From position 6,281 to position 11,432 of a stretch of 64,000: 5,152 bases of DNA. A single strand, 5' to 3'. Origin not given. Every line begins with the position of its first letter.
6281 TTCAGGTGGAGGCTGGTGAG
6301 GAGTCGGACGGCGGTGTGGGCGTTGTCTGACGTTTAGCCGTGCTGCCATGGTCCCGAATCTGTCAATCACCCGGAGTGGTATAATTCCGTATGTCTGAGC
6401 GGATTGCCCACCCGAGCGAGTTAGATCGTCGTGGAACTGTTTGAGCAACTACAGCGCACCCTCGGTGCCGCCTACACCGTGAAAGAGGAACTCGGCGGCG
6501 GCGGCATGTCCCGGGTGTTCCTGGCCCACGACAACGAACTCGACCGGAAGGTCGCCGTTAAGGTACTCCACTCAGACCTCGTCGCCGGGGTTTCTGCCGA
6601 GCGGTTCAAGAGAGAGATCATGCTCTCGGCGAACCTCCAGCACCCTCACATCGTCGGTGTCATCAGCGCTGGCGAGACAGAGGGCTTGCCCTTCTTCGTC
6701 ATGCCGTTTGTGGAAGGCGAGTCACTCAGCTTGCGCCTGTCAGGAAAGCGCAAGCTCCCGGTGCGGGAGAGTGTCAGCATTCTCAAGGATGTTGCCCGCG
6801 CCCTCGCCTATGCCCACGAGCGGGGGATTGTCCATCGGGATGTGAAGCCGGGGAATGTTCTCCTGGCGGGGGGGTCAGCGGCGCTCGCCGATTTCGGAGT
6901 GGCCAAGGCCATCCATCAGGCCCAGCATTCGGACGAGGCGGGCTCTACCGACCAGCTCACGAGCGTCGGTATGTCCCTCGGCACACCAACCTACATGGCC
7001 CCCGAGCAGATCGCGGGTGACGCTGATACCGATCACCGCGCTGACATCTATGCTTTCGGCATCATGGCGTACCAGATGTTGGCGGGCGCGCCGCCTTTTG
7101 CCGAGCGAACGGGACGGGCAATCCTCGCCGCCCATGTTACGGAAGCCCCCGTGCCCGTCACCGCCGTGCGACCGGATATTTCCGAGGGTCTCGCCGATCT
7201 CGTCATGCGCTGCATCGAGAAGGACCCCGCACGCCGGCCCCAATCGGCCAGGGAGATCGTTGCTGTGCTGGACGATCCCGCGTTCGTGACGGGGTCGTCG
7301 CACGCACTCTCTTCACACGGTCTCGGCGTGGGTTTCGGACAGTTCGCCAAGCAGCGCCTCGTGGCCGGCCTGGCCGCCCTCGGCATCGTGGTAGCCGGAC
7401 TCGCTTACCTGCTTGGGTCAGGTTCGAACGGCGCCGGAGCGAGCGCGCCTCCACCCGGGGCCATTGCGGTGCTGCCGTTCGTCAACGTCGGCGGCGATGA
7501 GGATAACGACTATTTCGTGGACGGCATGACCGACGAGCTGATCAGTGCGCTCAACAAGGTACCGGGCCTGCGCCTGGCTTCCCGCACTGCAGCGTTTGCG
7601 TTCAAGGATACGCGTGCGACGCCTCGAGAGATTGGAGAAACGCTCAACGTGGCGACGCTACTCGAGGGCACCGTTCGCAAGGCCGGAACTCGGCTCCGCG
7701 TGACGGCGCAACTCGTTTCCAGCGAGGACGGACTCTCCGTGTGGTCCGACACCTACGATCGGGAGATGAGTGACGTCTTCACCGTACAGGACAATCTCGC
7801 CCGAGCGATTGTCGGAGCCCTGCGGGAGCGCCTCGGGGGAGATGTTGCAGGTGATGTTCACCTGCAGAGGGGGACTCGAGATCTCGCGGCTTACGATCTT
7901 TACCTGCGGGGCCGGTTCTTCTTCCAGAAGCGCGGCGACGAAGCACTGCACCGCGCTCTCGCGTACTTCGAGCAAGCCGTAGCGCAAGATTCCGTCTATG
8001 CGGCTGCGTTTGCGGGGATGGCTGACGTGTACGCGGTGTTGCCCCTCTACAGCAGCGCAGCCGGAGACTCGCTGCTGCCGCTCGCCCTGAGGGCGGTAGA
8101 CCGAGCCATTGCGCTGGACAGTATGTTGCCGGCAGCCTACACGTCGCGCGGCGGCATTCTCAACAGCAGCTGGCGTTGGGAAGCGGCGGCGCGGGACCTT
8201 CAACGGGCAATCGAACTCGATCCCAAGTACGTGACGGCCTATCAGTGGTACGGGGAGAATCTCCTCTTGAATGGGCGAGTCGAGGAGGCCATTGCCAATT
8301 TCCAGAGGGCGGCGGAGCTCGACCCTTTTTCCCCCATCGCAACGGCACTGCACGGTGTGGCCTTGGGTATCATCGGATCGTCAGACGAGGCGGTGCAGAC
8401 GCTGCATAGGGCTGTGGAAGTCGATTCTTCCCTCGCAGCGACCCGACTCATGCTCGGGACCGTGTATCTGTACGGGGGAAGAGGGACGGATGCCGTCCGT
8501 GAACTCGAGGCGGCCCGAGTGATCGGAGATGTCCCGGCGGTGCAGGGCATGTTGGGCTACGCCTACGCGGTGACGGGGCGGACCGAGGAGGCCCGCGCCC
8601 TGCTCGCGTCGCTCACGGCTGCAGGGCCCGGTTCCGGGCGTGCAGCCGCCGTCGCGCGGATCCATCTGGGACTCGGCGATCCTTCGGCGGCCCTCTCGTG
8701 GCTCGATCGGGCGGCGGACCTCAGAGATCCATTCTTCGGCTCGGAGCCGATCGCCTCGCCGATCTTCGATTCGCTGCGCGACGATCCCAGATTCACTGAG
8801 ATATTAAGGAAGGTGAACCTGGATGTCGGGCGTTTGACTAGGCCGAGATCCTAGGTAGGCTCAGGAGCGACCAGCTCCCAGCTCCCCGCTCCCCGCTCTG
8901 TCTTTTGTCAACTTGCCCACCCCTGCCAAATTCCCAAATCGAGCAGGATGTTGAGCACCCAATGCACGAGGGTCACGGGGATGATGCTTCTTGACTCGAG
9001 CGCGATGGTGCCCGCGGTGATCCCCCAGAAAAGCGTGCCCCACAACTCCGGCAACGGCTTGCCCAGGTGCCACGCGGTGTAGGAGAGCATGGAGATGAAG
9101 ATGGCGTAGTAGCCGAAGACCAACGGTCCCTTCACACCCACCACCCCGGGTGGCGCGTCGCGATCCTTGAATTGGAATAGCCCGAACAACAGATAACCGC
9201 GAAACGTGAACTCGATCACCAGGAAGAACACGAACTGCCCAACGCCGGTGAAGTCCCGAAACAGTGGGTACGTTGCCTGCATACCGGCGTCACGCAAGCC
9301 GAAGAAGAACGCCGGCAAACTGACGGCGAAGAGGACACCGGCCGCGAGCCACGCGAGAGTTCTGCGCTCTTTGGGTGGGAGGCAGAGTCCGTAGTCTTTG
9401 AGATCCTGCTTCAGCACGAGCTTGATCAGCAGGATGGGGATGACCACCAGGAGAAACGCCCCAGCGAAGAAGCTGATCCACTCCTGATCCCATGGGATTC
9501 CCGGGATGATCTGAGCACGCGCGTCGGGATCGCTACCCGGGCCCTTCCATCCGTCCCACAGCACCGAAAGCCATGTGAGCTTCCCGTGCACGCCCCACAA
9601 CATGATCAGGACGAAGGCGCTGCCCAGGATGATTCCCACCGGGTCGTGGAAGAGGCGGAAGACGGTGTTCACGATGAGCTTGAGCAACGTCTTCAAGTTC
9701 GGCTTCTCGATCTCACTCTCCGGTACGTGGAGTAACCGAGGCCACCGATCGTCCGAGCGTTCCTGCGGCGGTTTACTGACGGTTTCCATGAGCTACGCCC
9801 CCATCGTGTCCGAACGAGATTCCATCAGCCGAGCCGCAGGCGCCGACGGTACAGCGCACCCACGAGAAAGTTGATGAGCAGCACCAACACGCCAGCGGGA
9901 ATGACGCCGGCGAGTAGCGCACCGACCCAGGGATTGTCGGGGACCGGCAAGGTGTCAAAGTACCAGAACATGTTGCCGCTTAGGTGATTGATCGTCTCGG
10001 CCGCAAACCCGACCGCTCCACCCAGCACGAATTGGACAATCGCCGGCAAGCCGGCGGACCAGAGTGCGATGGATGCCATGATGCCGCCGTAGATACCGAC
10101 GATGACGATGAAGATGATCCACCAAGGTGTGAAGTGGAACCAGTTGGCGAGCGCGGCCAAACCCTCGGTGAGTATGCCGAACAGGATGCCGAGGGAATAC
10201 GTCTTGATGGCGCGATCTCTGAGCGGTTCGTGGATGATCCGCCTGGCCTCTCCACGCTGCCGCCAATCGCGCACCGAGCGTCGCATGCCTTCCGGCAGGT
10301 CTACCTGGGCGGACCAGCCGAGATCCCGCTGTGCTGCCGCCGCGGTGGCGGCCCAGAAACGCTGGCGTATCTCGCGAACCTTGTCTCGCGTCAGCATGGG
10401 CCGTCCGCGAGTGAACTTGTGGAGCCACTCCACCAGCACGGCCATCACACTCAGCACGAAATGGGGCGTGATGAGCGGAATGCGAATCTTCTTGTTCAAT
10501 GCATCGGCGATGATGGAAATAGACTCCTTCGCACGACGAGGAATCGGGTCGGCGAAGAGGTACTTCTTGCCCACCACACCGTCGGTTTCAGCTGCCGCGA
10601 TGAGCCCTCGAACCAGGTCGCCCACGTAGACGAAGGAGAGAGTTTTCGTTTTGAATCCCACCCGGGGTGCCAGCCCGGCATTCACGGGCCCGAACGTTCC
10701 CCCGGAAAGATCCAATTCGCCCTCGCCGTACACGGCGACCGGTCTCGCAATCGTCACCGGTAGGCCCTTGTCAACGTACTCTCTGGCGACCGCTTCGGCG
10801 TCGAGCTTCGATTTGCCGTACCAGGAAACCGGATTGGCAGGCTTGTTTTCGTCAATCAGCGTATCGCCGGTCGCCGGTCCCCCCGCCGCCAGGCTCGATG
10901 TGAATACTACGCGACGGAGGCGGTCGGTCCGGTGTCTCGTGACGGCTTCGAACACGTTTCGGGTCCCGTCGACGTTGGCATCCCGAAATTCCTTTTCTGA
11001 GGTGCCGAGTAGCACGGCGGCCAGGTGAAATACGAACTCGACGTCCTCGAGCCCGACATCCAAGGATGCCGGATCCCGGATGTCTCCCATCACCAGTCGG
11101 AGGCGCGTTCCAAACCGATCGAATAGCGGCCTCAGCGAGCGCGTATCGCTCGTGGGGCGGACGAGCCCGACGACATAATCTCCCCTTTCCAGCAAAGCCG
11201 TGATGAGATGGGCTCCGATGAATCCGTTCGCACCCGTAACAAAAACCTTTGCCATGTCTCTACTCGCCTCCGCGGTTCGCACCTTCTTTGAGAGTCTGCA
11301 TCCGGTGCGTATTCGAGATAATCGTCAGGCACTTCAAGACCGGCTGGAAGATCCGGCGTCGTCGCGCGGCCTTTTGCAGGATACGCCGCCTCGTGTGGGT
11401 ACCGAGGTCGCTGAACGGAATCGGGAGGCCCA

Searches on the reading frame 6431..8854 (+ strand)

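Call 15: search_protein_families(library=pfam, proteins=[window:6431-8854:+], max_evalue=0.001)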
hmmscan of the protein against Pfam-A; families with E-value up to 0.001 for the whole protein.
window:6431-8854:+ (807 aa): 13 families
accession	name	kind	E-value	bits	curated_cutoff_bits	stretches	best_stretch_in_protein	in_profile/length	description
PF00069.31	Pkinase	-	1.9e-50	172.2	31.7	1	15-276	1-257/263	Protein kinase domain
PF07714.23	PK_Tyr_Ser-Thr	-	2.1e-32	112.9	23.1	1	17-272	3-251/258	Protein tyrosine and serine/threonine kinase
PF14559.12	TPR_19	-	7e-16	58.7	25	1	583-640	7-64/68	Tetratricopeptide repeat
PF13414.12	TPR_11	-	9.9e-14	51.2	26.8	0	582-609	9-36/42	TPR repeat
PF07719.23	TPR_2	-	1.3e-13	50.3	27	1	603-632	3-32/34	Tetratricopeptide repeat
PF13432.12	TPR_16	-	1.2e-11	45.3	32.7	2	582-635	12-65/65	Tetratricopeptide repeat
PF13428.12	TPR_14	-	6e-11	42.3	23.5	0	704-738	3-37/44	Tetratricopeptide repeat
PF00515.34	TPR_1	-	6.7e-11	42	27.8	0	612-632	12-32/34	Tetratricopeptide repeat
PF13181.12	TPR_8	-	3.3e-10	39.7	25.7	0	602-632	2-32/34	Tetratricopeptide repeat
PF13431.12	TPR_17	-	1e-08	35.2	24.4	0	591-622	3-34/34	Tetratricopeptide repeat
PF01636.29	APH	-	2.2e-06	28.1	23.2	0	21-127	5-106/239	Phosphotransferase enzyme family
PF13371.12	TPR_9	-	5.1e-05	23.6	35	1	549-603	11-65/73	Tetratricopeptide repeat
PF13424.12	TPR_12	-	8.5e-05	23.1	30.1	0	603-662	5-72/77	Tetratricopeptide repeat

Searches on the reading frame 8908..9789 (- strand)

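Call 15: search_protein_families(library=pfam, proteins=[window:8908-9789:-], max_evalue=0.001)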
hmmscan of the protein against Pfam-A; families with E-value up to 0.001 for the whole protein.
window:8908-9789:- (293 aa): 1 family
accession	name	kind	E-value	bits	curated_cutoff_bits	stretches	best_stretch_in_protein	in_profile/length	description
PF02517.21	Rce1-like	-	6.3e-08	33.2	22.4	1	189-281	16-92/93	Type II CAAX prenyl endopeptidase Rce1-like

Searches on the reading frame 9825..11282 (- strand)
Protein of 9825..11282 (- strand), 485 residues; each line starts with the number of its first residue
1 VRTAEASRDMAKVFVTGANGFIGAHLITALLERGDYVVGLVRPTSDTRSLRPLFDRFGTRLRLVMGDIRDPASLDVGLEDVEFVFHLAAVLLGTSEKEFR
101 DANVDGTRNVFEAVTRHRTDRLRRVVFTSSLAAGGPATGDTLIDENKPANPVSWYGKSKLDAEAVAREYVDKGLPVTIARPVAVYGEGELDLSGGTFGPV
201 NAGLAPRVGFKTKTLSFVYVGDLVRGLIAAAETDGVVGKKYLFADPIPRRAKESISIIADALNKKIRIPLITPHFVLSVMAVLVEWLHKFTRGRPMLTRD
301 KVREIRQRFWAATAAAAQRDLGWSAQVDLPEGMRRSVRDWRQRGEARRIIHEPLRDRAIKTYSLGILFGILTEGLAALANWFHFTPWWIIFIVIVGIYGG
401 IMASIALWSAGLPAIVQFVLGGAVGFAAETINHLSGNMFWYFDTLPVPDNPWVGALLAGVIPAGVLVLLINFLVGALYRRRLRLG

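Call 15: search_protein_families(library=pfam, proteins=[window:9825-11282:-], max_evalue=0.001)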
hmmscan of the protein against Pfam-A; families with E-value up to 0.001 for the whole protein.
window:9825-11282:- (485 aa): 8 families
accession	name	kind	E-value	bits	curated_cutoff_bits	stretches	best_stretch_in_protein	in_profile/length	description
PF01370.27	Epimerase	-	3.2e-29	102.5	20.9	1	13-240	1-236/240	NAD dependent epimerase/dehydratase family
PF16363.11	GDP_Man_Dehyd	-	3.6e-25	89.5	27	1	14-335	1-331/332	GDP-mannose 4,6 dehydratase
PF01073.25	3Beta_HSD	-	2e-24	86.5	22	1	15-232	2-230/280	3-beta hydroxysteroid dehydrogenase/isomerase family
PF07993.18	NAD_binding_4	-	6.4e-18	65.3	20.1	1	15-187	1-210/258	Male sterility protein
PF13460.12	NAD_binding_10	-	9.9e-13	48.8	27.2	1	17-185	1-147/184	NAD(P)H-binding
PF04321.23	RmlD_sub_bind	-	6.3e-08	32.5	27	1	12-189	2-156/287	RmlD substrate binding domain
PF02719.21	Polysacc_synt_2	-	9.3e-07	28.7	20.2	1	13-130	1-128/293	Polysaccharide biosynthesis protein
PF05368.20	NmrA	-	0.00014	22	27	1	12-94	4-79/298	NmrA-like family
